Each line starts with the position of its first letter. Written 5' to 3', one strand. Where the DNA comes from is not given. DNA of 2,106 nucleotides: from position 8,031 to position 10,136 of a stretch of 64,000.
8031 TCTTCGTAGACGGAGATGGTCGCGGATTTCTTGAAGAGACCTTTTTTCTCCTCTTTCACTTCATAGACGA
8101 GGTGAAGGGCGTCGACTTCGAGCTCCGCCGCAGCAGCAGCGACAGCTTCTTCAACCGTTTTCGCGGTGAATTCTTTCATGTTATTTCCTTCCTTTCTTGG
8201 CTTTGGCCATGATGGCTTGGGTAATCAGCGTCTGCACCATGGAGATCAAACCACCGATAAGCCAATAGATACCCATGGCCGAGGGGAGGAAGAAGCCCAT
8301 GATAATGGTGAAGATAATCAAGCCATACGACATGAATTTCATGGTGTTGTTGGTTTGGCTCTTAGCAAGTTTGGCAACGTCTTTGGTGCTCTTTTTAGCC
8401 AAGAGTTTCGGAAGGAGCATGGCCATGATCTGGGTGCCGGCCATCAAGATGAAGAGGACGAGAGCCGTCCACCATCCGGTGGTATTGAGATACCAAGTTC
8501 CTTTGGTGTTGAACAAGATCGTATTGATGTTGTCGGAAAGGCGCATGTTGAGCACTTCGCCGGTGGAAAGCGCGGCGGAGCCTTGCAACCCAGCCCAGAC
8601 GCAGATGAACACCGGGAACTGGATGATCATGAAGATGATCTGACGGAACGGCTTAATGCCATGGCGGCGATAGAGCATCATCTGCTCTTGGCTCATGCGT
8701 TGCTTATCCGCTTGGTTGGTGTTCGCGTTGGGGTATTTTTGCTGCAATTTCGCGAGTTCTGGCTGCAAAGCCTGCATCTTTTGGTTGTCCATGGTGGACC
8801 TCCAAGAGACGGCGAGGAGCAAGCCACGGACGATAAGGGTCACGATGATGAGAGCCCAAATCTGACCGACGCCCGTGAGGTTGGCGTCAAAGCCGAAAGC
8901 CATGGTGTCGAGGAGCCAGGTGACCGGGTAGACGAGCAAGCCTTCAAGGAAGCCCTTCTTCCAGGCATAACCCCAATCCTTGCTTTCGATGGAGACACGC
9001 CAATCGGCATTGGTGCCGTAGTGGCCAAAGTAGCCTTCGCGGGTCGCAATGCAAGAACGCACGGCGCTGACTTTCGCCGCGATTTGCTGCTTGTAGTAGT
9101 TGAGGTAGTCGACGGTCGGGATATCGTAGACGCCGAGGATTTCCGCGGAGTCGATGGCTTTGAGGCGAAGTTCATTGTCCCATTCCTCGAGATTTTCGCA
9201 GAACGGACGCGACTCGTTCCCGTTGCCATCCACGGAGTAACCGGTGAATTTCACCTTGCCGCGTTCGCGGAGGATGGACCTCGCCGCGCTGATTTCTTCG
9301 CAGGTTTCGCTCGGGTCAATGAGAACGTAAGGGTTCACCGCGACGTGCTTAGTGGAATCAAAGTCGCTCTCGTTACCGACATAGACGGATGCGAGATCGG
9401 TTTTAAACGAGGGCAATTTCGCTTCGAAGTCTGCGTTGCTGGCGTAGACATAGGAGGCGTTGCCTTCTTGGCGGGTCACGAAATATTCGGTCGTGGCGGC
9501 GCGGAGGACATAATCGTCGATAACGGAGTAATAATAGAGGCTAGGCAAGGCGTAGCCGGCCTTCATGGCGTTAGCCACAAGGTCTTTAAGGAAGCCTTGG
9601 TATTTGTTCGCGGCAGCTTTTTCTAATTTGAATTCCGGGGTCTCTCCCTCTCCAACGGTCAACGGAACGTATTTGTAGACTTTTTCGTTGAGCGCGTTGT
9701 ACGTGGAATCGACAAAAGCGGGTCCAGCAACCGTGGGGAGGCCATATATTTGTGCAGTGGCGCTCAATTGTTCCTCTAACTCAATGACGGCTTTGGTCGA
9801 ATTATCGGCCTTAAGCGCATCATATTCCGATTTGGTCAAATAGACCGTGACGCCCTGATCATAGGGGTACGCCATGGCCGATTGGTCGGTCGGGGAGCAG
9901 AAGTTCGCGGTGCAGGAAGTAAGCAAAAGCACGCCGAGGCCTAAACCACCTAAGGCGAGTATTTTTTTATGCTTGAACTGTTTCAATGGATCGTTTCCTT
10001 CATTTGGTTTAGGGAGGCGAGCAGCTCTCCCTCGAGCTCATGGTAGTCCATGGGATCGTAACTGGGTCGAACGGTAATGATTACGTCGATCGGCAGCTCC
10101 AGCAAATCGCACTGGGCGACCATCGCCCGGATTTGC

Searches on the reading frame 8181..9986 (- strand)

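Call 10: search_protein_families(library=pfam, proteins=[window:8181-9986:-], max_evalue=0.001)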
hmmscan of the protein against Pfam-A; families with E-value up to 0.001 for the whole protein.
window:8181-9986:- (601 aa): 3 families
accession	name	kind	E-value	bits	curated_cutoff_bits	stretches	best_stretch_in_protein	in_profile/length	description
PF02096.25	60KD_IMP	-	1.2e-31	110.3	35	1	376-590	2-162/163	60Kd inner membrane protein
PF14316.11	DUF4381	-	0.00026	21.7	27.2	0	376-441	20-78/145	Domain of unknown function (DUF4381)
PF09323.15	DUF1980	-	0.00057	20.7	25.9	1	506-571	35-98/110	DUF1980 N-terminal domain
